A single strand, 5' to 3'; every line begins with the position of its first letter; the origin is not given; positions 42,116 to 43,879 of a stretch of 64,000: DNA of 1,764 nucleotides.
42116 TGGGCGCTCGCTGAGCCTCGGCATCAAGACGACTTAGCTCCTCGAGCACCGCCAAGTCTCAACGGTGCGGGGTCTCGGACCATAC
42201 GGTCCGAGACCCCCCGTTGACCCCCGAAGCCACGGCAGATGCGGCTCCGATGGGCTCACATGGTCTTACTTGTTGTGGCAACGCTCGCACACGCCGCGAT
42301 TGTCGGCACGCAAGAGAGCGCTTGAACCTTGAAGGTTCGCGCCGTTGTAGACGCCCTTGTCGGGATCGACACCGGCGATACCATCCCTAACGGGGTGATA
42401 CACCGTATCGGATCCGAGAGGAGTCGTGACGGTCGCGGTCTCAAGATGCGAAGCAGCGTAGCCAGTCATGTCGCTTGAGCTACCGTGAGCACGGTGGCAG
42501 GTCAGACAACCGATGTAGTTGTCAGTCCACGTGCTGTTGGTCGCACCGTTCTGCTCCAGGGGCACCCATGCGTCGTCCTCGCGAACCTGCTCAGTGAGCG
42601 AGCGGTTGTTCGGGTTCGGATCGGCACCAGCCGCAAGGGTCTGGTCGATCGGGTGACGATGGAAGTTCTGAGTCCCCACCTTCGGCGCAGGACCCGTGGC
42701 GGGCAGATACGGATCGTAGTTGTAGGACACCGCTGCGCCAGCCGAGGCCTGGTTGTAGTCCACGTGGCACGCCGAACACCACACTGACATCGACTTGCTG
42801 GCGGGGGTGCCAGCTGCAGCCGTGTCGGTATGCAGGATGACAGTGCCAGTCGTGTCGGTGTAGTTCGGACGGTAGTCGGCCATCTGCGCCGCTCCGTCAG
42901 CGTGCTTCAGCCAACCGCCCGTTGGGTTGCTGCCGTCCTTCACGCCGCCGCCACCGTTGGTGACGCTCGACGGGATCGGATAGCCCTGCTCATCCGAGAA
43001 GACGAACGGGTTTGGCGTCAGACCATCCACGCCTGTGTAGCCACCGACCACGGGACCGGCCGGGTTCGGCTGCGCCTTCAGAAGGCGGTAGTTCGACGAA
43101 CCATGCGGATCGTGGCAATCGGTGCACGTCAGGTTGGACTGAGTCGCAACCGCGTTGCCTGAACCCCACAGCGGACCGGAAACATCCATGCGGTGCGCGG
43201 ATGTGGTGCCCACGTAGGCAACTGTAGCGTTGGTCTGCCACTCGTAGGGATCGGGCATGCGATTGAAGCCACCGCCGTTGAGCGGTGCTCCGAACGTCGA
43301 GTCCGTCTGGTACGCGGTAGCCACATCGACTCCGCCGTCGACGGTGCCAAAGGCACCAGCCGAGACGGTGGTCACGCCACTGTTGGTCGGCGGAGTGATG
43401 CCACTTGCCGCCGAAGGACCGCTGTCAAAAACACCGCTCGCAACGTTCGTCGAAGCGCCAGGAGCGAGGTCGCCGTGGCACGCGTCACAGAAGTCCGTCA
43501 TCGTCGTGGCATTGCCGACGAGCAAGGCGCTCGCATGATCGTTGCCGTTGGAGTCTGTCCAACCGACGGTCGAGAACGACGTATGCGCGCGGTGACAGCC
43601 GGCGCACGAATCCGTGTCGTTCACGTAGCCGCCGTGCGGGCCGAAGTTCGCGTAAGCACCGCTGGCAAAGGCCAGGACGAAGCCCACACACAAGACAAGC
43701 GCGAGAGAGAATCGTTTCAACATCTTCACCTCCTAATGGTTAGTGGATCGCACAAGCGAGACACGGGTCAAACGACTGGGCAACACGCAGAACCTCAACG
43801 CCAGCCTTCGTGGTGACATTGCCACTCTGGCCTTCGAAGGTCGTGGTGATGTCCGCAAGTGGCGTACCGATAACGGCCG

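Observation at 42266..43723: OmcS-like hexaheme cytochrome encoded as the third gene of a [NiFe] hydrogenase operon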

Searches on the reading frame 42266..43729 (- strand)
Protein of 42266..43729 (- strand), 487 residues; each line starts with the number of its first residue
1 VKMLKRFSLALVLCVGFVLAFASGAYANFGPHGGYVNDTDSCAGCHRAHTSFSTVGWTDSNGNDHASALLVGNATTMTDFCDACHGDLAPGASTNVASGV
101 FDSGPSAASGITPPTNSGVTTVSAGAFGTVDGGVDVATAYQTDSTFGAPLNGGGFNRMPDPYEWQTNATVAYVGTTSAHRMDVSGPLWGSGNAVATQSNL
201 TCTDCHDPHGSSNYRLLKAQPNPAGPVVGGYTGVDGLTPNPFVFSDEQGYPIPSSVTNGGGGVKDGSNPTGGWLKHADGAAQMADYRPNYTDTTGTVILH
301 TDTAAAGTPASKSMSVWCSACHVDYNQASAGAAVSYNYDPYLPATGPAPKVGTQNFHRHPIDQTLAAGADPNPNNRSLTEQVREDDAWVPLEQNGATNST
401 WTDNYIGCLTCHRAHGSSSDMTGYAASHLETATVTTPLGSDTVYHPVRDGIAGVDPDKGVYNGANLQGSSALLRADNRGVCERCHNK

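Call 3: search_protein_families(library=pfam, proteins=[window:42266-43729:-], max_evalue=0.01)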
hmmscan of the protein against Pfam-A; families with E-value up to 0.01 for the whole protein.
window:42266-43729:- (487 aa): 5 families
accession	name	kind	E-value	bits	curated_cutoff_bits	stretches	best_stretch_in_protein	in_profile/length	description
PF09699.15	Paired_CXXCH_1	-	1e-12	48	20.6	1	201-222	8-29/41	Doubled CXXCH motif (Paired_CXXCH_1)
PF14537.11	Cytochrom_c3_2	-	7.6e-06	26.7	25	0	197-212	55-70/79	Cytochrome c3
PF22113.1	Mtrc-MtrF_II-IV_dom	-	7.8e-05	22.7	30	1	34-93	76-135/176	Outer membrane cytochrome MtrC/MtrF-like, domains II/IV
PF14522.11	Cytochrome_C7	-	0.00027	21.1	24.8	0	36-87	9-50/67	Cytochrome c7 and related cytochrome c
PF22678.1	Cytochrom_c_NrfB-like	-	0.0046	17.9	27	0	197-211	31-70/89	Cytochrome c-type protein NrfB-like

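Call 4: search_solved_structures(query=window:42266-43729:-, max_evalue=10, show_alignments=3)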
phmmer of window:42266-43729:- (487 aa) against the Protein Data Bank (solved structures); distinct sequences matched with E-value up to 10: 0.

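Call 7: find_homologous_proteins(query=window:42266-43729:-, max_evalue=0.001)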
Query window:42266-43729:- (487 aa): 1717 proteins with E <= 0.001 among 8000 candidates; the best 120 are listed.
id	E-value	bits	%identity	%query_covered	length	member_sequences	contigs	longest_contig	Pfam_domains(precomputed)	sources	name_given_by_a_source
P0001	0.0e+0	1121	100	100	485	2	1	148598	PF09699.16,PF14537.12,PF22113.2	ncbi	-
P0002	1.9e-223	761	73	100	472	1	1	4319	PF09699.16,PF14537.12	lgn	-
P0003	1.2e-210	719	68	100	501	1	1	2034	PF09699.16,PF14537.12,PF22113.2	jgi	jgi:hypothetical protein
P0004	9.0e-207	706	69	100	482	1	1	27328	PF09699.16,PF14537.12,PF22113.2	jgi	jgi:hypothetical protein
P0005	3.2e-202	691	68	100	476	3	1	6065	PF09699.16,PF14537.12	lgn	-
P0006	3.0e-199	682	67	100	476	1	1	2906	PF09699.16,PF14537.12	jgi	jgi:hypothetical protein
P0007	3.9e-193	661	64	100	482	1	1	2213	PF09699.16,PF14537.12,PF00034.27,PF14522.12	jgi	jgi:cytochrome c553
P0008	6.1e-193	661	65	100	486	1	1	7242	PF09699.16,PF14537.12,PF14522.12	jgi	jgi:hypothetical protein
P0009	6.1e-191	654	65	100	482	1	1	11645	PF09699.16,PF14537.12,PF22113.2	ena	-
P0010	1.5e-190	653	65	100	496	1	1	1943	PF09699.16,PF14537.12,PF22113.2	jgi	jgi:cytochrome c553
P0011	8.9e-190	650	65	96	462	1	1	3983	PF09699.16,PF14537.12,PF00034.27,PF22113.2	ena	-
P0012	4.2e-189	648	66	100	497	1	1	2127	PF09699.16,PF14537.12,PF22113.2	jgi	-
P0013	1.9e-187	643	64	100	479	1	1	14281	PF09699.16,PF14537.12,PF14522.12,PF22113.2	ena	-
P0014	1.6e-186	640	63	99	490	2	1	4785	PF09699.16,PF14537.12,PF22113.2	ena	-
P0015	6.3e-186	638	64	100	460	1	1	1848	PF09699.16,PF14537.12,PF14522.12,PF22113.2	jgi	jgi:predicted CXXCH cytochrome family protein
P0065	3.1e-138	480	55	99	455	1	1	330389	PF09699.16,PF00034.27,PF14522.12,PF22113.2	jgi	jgi:predicted CXXCH cytochrome family protein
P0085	3.8e-113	397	48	98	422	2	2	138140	PF09699.16,PF22113.2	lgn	-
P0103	2.3e-106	375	49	99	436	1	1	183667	PF09699.16,PF14537.12,PF00034.27,PF14522.12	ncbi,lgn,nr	ncbi:MAG TPA: cytochrome c3 family protein [Coriobacteriia bacterium]|nr:cytochrome c3 family protei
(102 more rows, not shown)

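Call 10: search_solved_structures(query=A1, max_evalue=10, show_alignments=3)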
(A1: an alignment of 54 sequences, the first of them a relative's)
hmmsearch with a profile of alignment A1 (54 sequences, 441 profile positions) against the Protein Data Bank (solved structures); distinct sequences matched with E-value up to 10: 3.
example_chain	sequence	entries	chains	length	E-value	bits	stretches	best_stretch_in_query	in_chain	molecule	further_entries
6ef8_A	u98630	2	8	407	1.7e-12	50.3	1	79-441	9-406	C-type cytochrome OmcS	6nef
8snh_G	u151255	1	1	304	0.51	12.5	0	65-90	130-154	Cbb3-type cytochrome c oxidase subunit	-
8k9e_E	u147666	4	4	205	0.68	12.1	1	66-140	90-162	Cytochrome c domain-containing protein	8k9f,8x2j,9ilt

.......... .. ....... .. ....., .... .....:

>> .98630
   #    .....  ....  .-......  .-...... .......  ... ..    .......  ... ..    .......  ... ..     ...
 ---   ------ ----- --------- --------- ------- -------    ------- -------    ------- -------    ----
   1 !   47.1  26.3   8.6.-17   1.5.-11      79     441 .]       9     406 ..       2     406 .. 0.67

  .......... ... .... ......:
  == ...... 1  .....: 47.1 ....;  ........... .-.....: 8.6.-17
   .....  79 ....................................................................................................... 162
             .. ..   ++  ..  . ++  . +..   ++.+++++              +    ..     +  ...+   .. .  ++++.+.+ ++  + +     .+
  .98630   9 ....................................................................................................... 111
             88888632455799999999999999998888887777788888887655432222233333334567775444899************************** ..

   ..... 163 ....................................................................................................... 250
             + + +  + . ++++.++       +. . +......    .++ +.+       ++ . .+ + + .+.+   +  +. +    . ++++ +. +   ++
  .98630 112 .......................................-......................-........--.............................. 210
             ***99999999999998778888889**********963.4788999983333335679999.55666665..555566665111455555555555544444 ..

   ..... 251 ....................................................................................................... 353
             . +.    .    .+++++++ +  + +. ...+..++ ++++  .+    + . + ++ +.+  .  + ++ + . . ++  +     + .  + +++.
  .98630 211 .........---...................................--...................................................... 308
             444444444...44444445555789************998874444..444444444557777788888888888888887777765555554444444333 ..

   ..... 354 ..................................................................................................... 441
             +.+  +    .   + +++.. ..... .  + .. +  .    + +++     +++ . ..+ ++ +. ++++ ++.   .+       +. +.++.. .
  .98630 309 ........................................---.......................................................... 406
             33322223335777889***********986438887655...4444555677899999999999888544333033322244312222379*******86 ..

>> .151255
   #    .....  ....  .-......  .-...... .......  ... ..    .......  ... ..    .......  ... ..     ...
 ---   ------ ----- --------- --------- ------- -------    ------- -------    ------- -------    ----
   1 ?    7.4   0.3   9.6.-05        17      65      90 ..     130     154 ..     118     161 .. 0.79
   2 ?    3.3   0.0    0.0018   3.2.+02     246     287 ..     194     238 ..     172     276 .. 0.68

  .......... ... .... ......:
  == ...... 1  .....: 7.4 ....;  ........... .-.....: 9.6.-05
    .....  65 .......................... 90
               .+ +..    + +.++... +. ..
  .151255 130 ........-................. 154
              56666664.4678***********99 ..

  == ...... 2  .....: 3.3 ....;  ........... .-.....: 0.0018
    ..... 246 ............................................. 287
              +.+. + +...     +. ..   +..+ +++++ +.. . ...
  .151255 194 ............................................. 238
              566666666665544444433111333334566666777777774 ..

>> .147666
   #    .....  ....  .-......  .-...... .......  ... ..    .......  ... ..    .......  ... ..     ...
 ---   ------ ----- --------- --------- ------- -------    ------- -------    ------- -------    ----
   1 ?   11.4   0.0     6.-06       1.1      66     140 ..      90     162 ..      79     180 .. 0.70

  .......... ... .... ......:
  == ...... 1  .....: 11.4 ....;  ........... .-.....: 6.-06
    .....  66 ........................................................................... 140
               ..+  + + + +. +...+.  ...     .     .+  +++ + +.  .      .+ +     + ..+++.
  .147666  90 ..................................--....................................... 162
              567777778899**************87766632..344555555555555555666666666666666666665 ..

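Call 13: find_encoding_contigs(protein=P0001, flank=10000, max_places=3)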
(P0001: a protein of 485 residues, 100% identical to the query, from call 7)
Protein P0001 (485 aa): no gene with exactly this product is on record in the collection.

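Call 14: find_encoding_contigs(protein=P0103, flank=10000, max_places=2)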
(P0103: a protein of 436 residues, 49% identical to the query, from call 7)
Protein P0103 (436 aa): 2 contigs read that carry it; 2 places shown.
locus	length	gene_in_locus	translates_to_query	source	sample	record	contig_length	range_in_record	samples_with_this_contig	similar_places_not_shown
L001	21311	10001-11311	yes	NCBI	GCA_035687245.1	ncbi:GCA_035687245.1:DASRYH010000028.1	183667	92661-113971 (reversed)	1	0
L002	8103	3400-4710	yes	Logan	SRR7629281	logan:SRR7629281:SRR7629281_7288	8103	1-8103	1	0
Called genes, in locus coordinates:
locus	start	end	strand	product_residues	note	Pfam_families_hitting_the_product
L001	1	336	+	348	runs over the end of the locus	PF14522:Cytochrome_C7 (faint), PF14537:Cytochrom_c3_2 (faint)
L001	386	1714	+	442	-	PF02085:Cytochrom_CIII (faint), PF14522:Cytochrome_C7 (faint), PF14537:Cytochrom_c3_2 (faint)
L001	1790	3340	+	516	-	PF02085:Cytochrom_CIII (faint), PF14537:Cytochrom_c3_2 (faint), PF22113:Mtrc-MtrF_II-IV_dom (faint), PF14522:Cytochrome_C7 (weak)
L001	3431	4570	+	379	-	PF23914:TPR_CcmH_CycH (faint), PF12895:ANAPC3 (faint), PF13428:TPR_14 (faint), PF13414:TPR_11 (weak), PF13424:TPR_12 (weak), PF14559:TPR_19 (weak), PF13432:TPR_16 (weak), PF13414:TPR_11 (weak), +9 more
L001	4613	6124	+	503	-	PF17170:DUF5128 (faint), PF01436:NHL (weak)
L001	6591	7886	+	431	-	PF01058:Oxidored_q6, PF14720:NiFe_hyd_SSU_C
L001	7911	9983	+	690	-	PF27537:HoxH (weak), PF00374:NiFeSe_Hases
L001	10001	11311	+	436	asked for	PF14522:Cytochrome_C7 (faint), PF14537:Cytochrom_c3_2 (faint), PF00034:Cytochrom_C (faint), PF09699:Paired_CXXCH_1 (weak)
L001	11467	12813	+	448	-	-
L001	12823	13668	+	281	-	-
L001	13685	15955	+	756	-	PF19077:Big_13 (faint)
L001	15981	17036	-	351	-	PF12229:PG_binding_4, PF03734:YkuD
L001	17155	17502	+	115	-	-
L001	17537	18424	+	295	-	PF01471:PG_binding_1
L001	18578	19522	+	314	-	PF00877:NLPC_P60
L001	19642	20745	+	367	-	PF00437:T2SSE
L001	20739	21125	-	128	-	PF04892:VanZ-LLP1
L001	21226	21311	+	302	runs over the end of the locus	PF00892:EamA, PF03151:TPT (faint), PF00892:EamA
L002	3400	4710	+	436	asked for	PF14522:Cytochrome_C7 (faint), PF14537:Cytochrom_c3_2 (faint), PF00034:Cytochrom_C (faint), PF09699:Paired_CXXCH_1 (weak)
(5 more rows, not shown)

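Call 15: find_encoding_contigs(protein=P0085, flank=10000, max_places=2)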
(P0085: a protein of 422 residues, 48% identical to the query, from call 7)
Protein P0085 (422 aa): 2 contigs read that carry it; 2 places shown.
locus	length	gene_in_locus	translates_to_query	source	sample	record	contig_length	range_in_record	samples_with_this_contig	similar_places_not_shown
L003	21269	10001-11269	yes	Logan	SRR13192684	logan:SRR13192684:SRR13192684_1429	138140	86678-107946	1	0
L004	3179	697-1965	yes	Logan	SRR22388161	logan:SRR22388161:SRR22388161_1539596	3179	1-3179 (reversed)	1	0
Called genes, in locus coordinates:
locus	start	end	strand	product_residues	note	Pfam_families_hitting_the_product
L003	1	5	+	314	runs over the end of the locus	PF03706:LPG_synthase_TM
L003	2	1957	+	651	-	PF20176:DUF6541 (weak)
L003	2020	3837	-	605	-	PF00069:Pkinase, PF07714:PK_Tyr_Ser-Thr, PF03109:ABC1 (weak), PF03793:PASTA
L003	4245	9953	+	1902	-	PF14870:PSII_BNR (weak), PF15902:Sortilin-Vps10 (faint), PF14870:PSII_BNR, PF00041:fn3, PF14522:Cytochrome_C7 (faint), PF14537:Cytochrom_c3_2 (faint), PF22113:Mtrc-MtrF_II-IV_dom (faint), PF09699:Paired_CXXCH_1 (weak)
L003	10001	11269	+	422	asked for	PF09699:Paired_CXXCH_1 (faint), PF22113:Mtrc-MtrF_II-IV_dom (faint)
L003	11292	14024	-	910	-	PF01098:FTSW_RODA_SPOVE, PF21922:PBP_dimer_2, PF00905:Transpeptidase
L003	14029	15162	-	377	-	PF00481:PP2C, PF13672:PP2C_2, PF07228:SpoIIE (weak)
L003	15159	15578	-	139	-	PF16697:Yop-YscD_cpl, PF00498:FHA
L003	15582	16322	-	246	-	PF12401:FhaA_N, PF16697:Yop-YscD_cpl, PF00498:FHA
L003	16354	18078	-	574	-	PF00069:Pkinase, PF07714:PK_Tyr_Ser-Thr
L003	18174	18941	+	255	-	-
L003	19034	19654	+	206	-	-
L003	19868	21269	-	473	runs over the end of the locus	PF00512:HisKA, PF02518:HATPase_c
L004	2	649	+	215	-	?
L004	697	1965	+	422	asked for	PF09699:Paired_CXXCH_1 (faint), PF22113:Mtrc-MtrF_II-IV_dom (faint)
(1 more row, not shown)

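Call 16: find_encoding_contigs(protein=P0065, flank=10000, max_places=2)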
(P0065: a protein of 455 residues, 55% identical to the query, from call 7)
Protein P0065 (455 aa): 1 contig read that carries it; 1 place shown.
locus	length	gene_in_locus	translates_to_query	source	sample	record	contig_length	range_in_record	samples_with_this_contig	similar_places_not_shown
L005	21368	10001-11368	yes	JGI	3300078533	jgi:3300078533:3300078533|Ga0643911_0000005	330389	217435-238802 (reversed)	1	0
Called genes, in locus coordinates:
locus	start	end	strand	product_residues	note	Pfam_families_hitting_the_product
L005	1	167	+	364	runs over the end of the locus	PF14537:Cytochrom_c3_2 (faint), PF14522:Cytochrome_C7 (weak)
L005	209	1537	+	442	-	PF14522:Cytochrome_C7 (faint), PF14537:Cytochrom_c3_2 (faint), PF22113:Mtrc-MtrF_II-IV_dom (faint)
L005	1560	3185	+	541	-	PF22113:Mtrc-MtrF_II-IV_dom (faint), PF02085:Cytochrom_CIII (faint), PF14522:Cytochrome_C7 (weak)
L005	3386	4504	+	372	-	PF13428:TPR_14 (faint), PF13431:TPR_17 (faint), PF12895:ANAPC3 (faint), PF13424:TPR_12 (faint), PF00515:TPR_1 (weak), PF13414:TPR_11 (weak), PF13432:TPR_16, PF13414:TPR_11 (weak), +8 more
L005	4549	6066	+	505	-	PF17170:DUF5128 (faint), PF25021:TEN_NHL (faint), PF01436:NHL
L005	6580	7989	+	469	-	PF01058:Oxidored_q6, PF14720:NiFe_hyd_SSU_C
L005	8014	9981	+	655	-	PF27537:HoxH (weak), PF00374:NiFeSe_Hases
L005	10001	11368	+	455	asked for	PF14522:Cytochrome_C7 (faint), PF22113:Mtrc-MtrF_II-IV_dom (faint), PF00034:Cytochrom_C (faint), PF09699:Paired_CXXCH_1 (weak)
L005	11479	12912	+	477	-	-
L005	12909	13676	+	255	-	-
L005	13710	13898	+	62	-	-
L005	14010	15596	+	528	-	-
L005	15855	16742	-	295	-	PF03734:YkuD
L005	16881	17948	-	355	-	PF12229:PG_binding_4, PF03734:YkuD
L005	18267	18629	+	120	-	-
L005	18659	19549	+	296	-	PF01471:PG_binding_1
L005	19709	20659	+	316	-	PF24568:CC_PcsB (weak), PF00877:NLPC_P60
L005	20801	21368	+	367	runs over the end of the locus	PF00437:T2SSE, PF13604:AAA_30 (faint)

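Call 24: predict_structure(alignment_id=A1)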
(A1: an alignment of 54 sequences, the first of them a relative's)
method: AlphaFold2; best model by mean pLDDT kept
length: 485 residues; sequences in the alignment: 54
mean_pLDDT: 63.5   pTM: 0.69
mean pLDDT of the five models: 63.5, 62.8, 57.5, 56.8, 56.1
residues with pLDDT >= 90: 24; 70-90: 151; 50-70: 187; < 50: 123
segments of 3 or more residues with pLDDT < 50: 21-58, 65-72, 88-91, 118-128, 178-196, 415-423, 450-459, 462-477
pLDDT, mean of each block of 10 residues (from residue 1): 86 78 37 37 34 44 45 55 52 59 57 56 46 63 70 56 62 50 42 50 73 84 86 85 90 84 90 80 79 77 69 83 67 63 57 67 78 69 63 68 75 50 58 84 60 44 46 45 52
secondary structure, 60 per line:
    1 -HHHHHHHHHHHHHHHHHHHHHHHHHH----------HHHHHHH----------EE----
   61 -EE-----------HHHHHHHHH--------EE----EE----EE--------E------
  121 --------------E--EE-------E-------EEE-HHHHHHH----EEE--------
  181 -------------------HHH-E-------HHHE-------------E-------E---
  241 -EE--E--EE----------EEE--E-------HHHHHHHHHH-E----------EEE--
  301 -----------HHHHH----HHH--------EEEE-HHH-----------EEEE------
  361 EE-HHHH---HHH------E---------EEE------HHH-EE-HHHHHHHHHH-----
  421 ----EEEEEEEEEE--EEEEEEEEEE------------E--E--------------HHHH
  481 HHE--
elements in order: H2-27 H38-44 H75-83 E155-157 H159-165 E170-172 E261-263 H274-283 E296-298 H312-316 E332-335 E351-354 H364-367 E390-392 H406-415 E425-434 E437-446 H477-482
